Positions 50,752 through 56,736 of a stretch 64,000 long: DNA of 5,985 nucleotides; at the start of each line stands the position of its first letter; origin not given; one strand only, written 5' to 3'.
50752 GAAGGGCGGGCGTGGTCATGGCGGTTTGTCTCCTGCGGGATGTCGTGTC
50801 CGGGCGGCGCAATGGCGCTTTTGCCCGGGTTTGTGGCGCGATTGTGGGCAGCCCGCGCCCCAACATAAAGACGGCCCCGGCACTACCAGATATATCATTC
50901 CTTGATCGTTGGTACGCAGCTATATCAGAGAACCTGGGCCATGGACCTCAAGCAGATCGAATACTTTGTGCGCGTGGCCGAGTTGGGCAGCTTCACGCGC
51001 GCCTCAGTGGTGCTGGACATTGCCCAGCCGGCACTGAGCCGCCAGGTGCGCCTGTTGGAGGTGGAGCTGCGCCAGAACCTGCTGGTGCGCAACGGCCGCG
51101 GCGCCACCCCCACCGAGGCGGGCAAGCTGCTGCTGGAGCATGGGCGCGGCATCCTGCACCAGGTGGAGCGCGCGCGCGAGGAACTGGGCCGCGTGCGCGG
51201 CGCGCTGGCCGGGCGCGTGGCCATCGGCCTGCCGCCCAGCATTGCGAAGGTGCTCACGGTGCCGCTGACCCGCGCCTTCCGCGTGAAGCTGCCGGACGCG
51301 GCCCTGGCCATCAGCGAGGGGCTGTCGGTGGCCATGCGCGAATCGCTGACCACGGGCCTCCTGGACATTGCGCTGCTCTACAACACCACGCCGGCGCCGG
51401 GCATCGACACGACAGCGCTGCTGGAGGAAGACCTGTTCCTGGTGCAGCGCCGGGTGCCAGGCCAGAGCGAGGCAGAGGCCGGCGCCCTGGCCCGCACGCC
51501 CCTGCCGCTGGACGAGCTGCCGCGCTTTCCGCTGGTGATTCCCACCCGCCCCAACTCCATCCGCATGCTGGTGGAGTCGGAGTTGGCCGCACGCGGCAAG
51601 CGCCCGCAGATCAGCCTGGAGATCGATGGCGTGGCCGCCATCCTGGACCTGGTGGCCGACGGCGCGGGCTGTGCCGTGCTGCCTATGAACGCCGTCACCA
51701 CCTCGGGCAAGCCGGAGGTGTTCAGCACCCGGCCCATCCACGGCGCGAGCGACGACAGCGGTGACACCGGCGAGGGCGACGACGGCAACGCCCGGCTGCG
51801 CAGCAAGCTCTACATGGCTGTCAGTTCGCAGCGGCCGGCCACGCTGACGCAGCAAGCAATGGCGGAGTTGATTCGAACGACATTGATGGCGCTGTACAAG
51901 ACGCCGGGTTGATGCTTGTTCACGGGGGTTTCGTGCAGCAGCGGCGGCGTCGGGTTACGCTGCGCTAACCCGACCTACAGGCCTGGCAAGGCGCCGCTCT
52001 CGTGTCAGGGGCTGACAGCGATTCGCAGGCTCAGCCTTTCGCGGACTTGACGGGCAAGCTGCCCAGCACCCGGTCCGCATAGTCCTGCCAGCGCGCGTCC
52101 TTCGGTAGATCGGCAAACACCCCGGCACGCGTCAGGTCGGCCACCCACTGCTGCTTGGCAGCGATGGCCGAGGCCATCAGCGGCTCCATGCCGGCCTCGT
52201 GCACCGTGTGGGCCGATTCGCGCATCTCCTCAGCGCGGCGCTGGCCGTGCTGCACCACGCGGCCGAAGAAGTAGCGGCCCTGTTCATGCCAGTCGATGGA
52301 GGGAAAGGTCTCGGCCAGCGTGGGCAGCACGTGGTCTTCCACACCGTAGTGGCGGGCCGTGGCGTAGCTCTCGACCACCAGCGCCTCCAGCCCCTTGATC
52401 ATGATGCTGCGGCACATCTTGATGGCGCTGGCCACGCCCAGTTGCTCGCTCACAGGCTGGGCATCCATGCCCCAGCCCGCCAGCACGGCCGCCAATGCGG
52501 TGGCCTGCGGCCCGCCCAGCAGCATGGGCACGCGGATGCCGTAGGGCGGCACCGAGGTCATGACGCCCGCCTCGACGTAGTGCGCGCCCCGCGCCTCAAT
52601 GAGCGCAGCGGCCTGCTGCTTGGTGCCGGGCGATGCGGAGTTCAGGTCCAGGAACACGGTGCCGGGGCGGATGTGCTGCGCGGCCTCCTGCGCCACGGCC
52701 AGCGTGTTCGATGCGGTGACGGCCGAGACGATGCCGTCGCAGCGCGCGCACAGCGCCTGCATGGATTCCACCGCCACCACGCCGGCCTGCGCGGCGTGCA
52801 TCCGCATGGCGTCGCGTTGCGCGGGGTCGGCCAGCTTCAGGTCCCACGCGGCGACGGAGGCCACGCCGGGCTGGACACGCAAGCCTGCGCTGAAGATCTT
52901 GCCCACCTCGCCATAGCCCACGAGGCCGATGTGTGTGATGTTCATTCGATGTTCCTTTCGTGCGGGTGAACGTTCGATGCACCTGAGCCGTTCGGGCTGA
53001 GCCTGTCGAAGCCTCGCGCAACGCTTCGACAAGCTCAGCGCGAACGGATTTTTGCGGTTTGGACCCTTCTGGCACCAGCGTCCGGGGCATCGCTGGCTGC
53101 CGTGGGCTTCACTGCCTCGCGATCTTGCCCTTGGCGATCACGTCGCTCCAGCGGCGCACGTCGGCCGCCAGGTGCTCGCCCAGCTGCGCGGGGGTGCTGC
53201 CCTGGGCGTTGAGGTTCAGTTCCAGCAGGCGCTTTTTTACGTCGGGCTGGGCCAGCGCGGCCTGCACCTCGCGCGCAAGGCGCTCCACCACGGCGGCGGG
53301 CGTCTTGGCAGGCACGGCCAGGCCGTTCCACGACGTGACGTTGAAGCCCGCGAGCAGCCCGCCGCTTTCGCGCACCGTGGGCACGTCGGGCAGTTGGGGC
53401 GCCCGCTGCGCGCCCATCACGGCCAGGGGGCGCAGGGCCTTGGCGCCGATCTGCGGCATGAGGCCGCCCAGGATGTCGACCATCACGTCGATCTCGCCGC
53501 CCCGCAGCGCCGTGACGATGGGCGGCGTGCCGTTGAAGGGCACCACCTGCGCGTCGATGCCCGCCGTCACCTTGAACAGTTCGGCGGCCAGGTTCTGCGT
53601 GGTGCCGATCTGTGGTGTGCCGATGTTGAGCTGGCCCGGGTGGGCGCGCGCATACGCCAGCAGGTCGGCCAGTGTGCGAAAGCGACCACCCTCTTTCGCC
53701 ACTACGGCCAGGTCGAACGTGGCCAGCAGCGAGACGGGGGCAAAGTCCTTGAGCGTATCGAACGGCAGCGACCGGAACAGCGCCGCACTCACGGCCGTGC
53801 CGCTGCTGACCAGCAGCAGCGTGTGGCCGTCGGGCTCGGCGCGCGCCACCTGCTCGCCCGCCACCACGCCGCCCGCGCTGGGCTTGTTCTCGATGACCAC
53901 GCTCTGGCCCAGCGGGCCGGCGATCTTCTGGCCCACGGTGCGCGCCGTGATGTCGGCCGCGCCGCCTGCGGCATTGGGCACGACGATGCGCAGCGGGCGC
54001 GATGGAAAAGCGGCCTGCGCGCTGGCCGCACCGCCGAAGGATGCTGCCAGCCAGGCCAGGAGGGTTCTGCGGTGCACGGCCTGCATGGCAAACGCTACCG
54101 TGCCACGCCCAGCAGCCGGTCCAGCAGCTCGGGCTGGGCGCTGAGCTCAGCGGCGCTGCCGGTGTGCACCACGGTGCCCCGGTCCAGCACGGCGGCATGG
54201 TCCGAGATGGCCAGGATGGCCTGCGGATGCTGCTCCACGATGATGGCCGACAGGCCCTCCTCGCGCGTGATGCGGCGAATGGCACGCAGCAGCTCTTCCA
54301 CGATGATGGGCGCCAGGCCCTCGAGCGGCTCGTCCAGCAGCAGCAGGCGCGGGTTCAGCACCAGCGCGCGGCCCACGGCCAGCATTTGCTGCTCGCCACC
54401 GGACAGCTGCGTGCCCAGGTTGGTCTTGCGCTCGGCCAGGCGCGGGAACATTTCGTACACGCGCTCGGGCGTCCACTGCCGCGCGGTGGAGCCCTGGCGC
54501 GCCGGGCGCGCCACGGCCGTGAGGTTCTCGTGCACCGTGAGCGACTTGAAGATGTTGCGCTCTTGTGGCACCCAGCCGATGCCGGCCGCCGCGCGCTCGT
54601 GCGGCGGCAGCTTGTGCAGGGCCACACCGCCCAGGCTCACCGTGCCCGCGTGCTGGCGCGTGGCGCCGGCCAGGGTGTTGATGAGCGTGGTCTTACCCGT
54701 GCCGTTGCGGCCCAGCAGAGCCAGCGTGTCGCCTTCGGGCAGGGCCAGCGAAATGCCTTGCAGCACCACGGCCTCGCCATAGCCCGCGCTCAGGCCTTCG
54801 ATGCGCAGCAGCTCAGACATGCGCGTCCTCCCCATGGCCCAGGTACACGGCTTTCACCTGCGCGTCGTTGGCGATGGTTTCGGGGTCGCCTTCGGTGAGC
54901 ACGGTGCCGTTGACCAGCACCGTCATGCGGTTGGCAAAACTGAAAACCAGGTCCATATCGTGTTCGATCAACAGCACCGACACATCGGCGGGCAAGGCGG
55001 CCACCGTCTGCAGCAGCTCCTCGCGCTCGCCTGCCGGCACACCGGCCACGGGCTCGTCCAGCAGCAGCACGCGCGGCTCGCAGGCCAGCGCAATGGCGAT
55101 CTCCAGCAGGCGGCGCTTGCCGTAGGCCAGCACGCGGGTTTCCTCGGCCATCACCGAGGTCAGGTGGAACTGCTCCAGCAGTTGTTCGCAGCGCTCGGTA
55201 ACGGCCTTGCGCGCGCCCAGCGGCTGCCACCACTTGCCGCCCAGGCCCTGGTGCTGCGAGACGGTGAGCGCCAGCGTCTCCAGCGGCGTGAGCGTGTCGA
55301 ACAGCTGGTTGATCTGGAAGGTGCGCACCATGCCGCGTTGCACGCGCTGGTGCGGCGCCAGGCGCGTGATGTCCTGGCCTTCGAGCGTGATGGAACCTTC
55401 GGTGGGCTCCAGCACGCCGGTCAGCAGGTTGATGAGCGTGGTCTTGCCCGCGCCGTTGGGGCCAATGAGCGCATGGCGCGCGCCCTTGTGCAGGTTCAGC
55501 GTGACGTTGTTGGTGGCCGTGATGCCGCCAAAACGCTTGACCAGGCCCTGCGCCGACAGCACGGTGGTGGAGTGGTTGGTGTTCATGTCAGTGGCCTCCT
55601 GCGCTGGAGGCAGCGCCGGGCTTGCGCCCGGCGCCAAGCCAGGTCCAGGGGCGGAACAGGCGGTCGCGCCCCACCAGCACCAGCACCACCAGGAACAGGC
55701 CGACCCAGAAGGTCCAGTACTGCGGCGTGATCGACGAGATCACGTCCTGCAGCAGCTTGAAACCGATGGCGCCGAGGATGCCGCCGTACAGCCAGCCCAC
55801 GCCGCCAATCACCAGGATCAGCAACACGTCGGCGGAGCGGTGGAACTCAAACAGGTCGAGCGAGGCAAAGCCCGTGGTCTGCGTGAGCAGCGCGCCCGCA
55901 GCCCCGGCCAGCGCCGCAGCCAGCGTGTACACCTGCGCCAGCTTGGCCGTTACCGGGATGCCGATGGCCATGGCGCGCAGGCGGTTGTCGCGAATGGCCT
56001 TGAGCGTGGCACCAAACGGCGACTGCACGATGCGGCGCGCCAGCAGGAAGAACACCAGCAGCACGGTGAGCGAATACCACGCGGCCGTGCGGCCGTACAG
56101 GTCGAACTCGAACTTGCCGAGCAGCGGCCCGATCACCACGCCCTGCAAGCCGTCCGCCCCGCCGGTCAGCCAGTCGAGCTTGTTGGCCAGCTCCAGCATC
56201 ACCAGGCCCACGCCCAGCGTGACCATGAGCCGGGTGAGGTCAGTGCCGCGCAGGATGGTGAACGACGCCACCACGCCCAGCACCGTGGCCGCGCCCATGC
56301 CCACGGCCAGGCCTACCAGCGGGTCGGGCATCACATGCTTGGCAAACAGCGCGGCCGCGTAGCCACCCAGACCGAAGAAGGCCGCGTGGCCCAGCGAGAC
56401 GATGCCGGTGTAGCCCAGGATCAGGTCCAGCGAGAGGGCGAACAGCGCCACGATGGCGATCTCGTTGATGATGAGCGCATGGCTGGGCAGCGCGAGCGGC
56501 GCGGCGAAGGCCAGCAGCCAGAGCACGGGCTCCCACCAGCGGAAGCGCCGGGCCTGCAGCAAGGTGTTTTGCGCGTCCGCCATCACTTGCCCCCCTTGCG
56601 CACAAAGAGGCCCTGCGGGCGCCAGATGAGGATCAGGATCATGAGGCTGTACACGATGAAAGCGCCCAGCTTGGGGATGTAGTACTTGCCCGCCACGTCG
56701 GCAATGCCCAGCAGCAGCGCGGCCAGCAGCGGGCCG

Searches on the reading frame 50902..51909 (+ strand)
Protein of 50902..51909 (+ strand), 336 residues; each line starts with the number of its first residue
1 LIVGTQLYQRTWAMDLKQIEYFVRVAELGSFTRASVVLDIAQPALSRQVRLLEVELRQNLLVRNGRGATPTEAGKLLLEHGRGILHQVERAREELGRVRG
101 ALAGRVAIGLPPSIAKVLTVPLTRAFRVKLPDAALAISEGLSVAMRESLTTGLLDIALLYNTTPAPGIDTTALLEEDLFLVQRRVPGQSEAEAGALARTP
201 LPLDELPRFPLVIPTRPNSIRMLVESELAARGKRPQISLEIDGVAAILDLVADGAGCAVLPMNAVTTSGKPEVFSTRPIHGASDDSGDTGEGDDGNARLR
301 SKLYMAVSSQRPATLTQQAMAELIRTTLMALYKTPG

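Call 35: search_protein_families(library=pfam, proteins=[window:50902-51909:+], max_evalue=0.00001)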
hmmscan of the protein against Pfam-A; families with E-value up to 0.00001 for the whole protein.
window:50902-51909:+ (336 aa): 2 families
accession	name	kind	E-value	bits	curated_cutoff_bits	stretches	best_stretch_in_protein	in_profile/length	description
PF03466.25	LysR_substrate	-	2.3e-27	96.2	28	1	100-327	2-207/209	LysR substrate binding domain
PF00126.33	HTH_1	-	6.8e-20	71.2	26.6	1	16-75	1-60/60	Bacterial regulatory helix-turn-helix protein, lysR family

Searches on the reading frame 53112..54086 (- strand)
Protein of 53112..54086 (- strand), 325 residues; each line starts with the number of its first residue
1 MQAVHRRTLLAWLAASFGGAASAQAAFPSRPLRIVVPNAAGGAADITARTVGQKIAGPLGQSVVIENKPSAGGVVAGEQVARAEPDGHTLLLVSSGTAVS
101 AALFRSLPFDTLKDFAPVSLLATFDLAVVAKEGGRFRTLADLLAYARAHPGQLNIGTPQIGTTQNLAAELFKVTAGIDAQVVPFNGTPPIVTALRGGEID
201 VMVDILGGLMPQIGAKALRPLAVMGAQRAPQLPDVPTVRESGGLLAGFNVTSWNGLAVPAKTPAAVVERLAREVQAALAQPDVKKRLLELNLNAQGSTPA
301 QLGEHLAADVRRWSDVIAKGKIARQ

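Call 35: search_protein_families(library=pfam, proteins=[window:53112-54086:-], max_evalue=0.00001)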
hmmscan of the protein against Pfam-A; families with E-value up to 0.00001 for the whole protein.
window:53112-54086:- (325 aa): 1 family
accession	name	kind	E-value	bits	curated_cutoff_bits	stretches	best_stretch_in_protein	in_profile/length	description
PF03401.19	TctC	-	3.7e-58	197.6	27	1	48-319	2-271/274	Tripartite tricarboxylate transporter family receptor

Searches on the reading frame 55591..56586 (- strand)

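Call 35: search_protein_families(library=pfam, proteins=[window:55591-56586:-], max_evalue=0.00001)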
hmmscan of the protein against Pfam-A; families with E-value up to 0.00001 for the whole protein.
window:55591-56586:- (332 aa): 1 family
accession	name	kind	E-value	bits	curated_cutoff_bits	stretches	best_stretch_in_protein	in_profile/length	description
PF02653.21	BPD_transp_2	-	1e-33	117.1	26.8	1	39-303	5-266/269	Branched-chain amino acid transport system / permease component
